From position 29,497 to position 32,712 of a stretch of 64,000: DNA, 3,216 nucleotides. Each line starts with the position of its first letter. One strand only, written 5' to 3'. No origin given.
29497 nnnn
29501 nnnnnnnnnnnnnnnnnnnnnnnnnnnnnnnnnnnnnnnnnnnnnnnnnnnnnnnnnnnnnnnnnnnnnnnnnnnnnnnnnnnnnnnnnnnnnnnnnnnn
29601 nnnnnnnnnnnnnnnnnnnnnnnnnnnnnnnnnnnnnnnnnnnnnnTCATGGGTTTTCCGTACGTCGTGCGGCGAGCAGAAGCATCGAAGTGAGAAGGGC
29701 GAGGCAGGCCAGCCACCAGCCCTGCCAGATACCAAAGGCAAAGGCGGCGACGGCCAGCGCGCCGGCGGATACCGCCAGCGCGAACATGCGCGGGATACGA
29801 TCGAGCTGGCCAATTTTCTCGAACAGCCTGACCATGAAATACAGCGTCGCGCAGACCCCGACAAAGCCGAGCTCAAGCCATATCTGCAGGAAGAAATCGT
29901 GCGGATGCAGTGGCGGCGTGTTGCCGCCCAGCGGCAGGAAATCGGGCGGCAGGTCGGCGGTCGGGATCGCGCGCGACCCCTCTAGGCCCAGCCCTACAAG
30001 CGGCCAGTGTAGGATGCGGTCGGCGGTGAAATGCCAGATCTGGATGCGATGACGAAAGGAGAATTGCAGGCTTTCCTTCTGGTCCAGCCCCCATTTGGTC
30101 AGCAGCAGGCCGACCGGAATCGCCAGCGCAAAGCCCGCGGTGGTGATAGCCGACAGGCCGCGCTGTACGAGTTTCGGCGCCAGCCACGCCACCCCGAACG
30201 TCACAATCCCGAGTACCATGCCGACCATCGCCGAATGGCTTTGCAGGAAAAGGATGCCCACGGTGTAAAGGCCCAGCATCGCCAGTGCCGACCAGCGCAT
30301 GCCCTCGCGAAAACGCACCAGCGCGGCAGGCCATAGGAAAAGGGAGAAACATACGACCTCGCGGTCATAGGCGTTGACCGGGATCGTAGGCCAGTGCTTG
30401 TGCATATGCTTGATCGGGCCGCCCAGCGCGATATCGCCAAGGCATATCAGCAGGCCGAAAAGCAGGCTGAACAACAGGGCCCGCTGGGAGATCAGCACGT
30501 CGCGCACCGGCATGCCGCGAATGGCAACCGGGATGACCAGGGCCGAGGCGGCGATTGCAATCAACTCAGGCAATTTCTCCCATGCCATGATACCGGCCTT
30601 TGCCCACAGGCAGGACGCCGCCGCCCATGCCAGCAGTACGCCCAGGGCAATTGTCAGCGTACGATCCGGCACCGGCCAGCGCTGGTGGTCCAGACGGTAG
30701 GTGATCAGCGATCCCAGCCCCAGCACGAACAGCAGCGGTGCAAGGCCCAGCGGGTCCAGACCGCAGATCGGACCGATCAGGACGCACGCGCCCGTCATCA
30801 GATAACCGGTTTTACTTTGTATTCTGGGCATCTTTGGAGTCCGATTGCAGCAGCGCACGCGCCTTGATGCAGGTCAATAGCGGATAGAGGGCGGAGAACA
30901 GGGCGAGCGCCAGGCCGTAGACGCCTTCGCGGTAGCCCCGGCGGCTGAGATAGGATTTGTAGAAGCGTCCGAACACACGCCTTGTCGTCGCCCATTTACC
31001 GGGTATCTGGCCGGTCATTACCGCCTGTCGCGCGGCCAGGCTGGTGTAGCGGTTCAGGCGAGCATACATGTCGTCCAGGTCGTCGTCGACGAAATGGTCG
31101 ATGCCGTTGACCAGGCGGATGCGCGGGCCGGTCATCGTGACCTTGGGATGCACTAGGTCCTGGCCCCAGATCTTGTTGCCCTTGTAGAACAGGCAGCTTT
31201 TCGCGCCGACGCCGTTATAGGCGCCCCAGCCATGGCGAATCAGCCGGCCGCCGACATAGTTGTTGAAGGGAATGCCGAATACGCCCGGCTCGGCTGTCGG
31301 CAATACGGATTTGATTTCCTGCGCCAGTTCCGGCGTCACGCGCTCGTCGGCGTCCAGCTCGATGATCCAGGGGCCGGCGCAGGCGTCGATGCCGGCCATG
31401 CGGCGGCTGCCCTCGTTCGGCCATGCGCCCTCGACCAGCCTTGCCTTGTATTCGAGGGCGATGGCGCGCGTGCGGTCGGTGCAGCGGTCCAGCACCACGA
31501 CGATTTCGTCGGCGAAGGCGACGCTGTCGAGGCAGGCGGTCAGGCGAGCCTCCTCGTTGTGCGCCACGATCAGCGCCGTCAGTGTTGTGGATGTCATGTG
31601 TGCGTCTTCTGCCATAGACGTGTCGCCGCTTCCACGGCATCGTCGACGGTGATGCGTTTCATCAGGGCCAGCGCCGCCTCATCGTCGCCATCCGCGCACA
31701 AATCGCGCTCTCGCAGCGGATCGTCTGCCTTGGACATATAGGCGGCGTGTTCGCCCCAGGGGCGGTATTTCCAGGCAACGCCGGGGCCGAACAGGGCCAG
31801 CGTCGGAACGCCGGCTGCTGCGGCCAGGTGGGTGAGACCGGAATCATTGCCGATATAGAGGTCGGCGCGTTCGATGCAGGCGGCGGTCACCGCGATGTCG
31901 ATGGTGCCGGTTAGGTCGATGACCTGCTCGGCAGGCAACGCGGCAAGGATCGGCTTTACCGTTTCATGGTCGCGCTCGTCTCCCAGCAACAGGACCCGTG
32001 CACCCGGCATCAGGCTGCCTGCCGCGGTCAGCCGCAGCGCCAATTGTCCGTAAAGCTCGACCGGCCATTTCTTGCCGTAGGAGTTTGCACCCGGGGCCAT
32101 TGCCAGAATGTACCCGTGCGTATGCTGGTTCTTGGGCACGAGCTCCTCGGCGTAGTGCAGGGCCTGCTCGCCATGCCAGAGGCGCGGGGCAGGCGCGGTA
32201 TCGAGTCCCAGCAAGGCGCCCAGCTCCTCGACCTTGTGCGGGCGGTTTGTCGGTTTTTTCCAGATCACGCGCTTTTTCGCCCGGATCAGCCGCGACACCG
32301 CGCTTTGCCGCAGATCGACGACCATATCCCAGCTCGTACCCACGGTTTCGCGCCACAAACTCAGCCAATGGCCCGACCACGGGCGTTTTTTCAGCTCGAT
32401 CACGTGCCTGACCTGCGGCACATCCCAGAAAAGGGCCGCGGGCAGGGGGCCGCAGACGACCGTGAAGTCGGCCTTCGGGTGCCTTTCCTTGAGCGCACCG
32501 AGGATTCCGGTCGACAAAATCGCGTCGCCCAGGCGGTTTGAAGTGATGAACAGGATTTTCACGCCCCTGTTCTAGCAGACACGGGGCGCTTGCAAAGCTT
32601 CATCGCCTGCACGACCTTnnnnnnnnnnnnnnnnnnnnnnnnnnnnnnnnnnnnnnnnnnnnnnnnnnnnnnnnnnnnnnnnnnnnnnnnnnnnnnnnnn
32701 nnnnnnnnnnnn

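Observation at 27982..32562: LPS core module (GT9, GT2, WaaL-like) translationally chained into the pyrE-nadK operon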

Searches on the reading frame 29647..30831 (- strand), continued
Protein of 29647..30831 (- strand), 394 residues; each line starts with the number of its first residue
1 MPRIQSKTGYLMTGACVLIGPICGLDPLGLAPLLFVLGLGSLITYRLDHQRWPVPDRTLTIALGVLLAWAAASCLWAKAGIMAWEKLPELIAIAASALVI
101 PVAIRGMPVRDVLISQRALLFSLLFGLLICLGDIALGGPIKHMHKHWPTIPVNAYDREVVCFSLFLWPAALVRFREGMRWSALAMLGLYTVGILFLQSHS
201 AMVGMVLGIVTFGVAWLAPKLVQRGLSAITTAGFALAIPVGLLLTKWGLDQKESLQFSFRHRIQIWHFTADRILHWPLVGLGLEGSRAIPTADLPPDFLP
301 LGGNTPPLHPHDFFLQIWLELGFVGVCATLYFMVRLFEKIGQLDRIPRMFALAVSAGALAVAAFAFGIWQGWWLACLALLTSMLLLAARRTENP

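Call 40: find_encoding_contigs(protein=P0139, flank=7000, max_places=2)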
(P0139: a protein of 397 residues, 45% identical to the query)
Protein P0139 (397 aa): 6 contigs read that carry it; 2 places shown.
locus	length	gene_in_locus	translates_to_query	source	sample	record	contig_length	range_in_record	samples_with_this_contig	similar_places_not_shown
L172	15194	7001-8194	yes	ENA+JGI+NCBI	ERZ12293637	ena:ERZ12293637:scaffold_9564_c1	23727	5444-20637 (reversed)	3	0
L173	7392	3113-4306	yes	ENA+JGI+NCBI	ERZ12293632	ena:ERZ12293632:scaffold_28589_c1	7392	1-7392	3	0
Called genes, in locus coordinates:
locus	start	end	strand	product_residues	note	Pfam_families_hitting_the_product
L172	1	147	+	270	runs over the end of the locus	PF01061:ABC2_membrane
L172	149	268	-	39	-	-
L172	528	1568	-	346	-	PF01118:Semialdhyde_dh, PF22698:Semialdhyde_dhC_1, PF02774:Semialdhyde_dhC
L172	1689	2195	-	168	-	PF00380:Ribosomal_S9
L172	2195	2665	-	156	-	PF00572:Ribosomal_L13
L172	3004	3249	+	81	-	PF13560:HTH_31 (weak), PF13443:HTH_26 (weak), PF01381:HTH_3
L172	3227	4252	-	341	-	PF13289:SIR2_2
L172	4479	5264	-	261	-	PF01571:GCV_T, PF25455:Beta-barrel_CAF17_C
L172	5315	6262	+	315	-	PF01075:Glyco_transf_9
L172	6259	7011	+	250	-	PF00535:Glycos_transf_2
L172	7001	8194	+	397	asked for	PF04932:Wzy_C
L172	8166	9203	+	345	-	PF01979:Amidohydro_1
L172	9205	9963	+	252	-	PF01513:NAD_kinase, PF20143:NAD_kinase_C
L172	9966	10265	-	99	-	-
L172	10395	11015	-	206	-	PF00730:HhH-GPD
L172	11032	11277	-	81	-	PF02700:PurS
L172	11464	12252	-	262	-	PF01259:SAICAR_synt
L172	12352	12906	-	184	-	-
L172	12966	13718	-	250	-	PF05742:TANGO2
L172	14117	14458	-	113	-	PF13744:HTH_37, PF01381:HTH_3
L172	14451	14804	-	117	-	PF05973:Gp49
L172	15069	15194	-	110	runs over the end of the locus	PF13744:HTH_37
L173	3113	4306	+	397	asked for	PF04932:Wzy_C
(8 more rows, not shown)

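Call 55: find_encoding_contigs(protein=P0138, flank=6000, max_places=2)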
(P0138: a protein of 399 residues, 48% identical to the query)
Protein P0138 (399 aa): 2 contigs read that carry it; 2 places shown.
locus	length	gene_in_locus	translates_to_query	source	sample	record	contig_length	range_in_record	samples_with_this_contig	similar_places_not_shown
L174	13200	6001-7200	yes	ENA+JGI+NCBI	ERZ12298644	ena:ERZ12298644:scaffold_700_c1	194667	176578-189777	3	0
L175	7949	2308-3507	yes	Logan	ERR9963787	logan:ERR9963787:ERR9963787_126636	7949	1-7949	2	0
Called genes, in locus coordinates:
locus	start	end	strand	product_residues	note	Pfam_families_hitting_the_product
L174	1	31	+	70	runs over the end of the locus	-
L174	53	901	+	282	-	PF02091:tRNA-synt_2e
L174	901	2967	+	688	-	PF02092:tRNA_synt_2f, PF05746:DALR_1 (weak)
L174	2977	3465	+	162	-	PF06414:Zeta_toxin (weak), PF13671:AAA_33, PF13238:AAA_18 (weak)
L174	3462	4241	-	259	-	PF01571:GCV_T (weak), PF25455:Beta-barrel_CAF17_C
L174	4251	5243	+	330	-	PF01075:Glyco_transf_9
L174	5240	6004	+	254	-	PF00535:Glycos_transf_2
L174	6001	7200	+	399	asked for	PF04932:Wzy_C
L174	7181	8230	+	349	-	PF01979:Amidohydro_1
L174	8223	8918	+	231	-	PF00156:Pribosyltran (weak)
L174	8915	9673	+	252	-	PF01513:NAD_kinase (weak), PF20143:NAD_kinase_C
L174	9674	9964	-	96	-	-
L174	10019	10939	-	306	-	PF00892:EamA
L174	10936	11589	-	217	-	PF00730:HhH-GPD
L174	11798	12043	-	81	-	PF02700:PurS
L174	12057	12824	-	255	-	PF01259:SAICAR_synt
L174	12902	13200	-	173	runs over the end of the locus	PF13302:Acetyltransf_3, PF00583:Acetyltransf_1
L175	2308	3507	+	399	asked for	PF04932:Wzy_C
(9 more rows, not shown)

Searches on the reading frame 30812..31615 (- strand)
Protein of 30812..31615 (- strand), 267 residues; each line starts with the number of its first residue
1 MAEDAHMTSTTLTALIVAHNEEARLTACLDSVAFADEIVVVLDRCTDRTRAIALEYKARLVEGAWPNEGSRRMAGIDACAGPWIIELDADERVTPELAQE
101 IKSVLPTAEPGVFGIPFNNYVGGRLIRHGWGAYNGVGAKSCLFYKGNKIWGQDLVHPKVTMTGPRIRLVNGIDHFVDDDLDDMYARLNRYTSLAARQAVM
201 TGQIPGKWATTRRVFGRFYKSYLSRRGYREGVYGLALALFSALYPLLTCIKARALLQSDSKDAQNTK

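Call 4: search_protein_families(library=pfam, proteins=[window:30812-31615:-], max_evalue=0.01)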
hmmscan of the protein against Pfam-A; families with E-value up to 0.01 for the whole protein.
window:30812-31615:- (267 aa): 3 families
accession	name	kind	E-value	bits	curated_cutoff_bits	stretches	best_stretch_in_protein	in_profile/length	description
PF00535.33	Glycos_transf_2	-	1.4e-15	58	23.3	1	14-129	2-128/168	Glycosyl transferase family 2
PF13704.12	Glyco_tranf_2_4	-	0.0015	19.5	27.5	0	20-93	2-84/98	Glycosyl transferase family 2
PF13641.12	Glyco_tranf_2_3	-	0.0018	18.7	27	1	12-108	3-114/230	Glycosyltransferase like family 2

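Call 5: search_protein_families(library=ncbifam, proteins=[window:30812-31615:-], max_evalue=0.01)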
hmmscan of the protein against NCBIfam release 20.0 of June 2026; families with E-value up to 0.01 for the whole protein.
window:30812-31615:- (267 aa): 4 families
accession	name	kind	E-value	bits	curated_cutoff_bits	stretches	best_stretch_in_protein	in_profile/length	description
TIGR04283.1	glyco_like_mftF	equivalog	3.1e-06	27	182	1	15-118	4-112/221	TIGR04283 family arsenosugar biosynthesis glycosyltransferase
NF007482.0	PRK10073.1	equivalog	7.8e-05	21.8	423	1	10-100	6-105/334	glycosyltransferase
TIGR04195.1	S_glycosyl_SunS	equivalog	0.00016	20.6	350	1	9-101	56-151/421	SunS family peptide S-glycosyltransferase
TIGR04182.1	glyco_TIGR04182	equivalog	0.0047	16.4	325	1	13-104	3-96/293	S-layer glycoprotein N-glycosyltransferase AglJ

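Call 24: search_solved_structures(query=window:30812-31597:-, max_evalue=0.01)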
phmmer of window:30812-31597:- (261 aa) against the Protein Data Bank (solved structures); distinct sequences matched with E-value up to 0.01: 4.
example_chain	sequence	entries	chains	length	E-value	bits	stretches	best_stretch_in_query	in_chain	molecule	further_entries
22ao_A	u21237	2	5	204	3.8e-10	43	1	6-90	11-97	GmaR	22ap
7ue2_A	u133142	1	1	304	0.00092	22.1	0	66-102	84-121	RPB_PLP3_R6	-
7msp_A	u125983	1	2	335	0.0044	19.9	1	4-98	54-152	SPbeta prophage-derived glycosyltransferase SunS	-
7msn_A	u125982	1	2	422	0.006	19.4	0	4-98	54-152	SPbeta prophage-derived glycosyltransferase SunS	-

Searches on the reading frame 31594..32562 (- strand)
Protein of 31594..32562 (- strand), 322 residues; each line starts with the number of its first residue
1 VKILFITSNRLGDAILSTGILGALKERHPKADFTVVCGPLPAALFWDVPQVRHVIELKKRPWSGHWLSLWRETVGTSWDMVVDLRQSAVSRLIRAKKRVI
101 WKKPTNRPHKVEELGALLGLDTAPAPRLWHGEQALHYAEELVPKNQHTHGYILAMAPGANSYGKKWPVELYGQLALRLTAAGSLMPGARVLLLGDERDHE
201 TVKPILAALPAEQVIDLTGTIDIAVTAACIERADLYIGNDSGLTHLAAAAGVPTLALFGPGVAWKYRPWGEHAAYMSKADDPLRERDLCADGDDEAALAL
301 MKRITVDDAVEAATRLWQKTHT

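Call 4: search_protein_families(library=pfam, proteins=[window:31594-32562:-], max_evalue=0.01)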
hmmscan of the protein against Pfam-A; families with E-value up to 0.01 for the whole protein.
window:31594-32562:- (322 aa): 1 family
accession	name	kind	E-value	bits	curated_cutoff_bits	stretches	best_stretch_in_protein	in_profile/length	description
PF01075.23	Glyco_transf_9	-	3.8e-21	76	22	1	145-278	101-229/247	Glycosyltransferase family 9 (heptosyltransferase)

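Call 5: search_protein_families(library=ncbifam, proteins=[window:31594-32562:-], max_evalue=0.01)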
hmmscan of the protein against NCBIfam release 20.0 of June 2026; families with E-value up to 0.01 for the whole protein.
window:31594-32562:- (322 aa): 7 families
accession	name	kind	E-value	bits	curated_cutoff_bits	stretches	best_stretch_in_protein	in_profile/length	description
TIGR02201.1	heptsyl_trn_III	equivalog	1.7e-21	76.6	170.2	1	139-316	171-342/344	putative lipopolysaccharide heptosyltransferase III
TIGR02195.1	heptsyl_trn_II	equivalog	7.2e-21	74.7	134.6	1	146-278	170-302/339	lipopolysaccharide heptosyltransferase II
TIGR02193.1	heptsyl_trn_I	equivalog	2.9e-19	69.5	185.3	2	144-310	175-313/320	lipopolysaccharide heptosyltransferase I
NF008162.0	PRK10916.1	equivalog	5.9e-18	65.2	569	2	147-263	177-292/348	ADP-heptose--LPS heptosyltransferase RfaF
NF007742.0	PRK10422.1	equivalog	5.5e-15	55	467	1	191-278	220-308/352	lipopolysaccharide core heptosyltransferase RfaQ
NF008204.0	PRK10964.1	equivalog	3.5e-05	23.1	437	1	145-265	174-286/322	lipopolysaccharide heptosyltransferase RfaC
TIGR04414.1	hepto_Aah_TibC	equivalog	0.0074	15.3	200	1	187-256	237-304/374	autotransporter strand-loop-strand O-heptosyltransferase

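Call 25: search_solved_structures(query=window:31594-32562:-, max_evalue=0.01)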
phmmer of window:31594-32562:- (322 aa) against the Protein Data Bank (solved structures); distinct sequences matched with E-value up to 0.01: 2.
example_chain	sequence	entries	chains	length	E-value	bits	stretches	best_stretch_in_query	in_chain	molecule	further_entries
1psw_A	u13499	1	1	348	9.7e-14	54.4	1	121-263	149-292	ADP-HEPTOSE LPS HEPTOSYLTRANSFERASE II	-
3tov_A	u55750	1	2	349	8.9e-13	51.2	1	159-280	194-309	Glycosyl transferase family 9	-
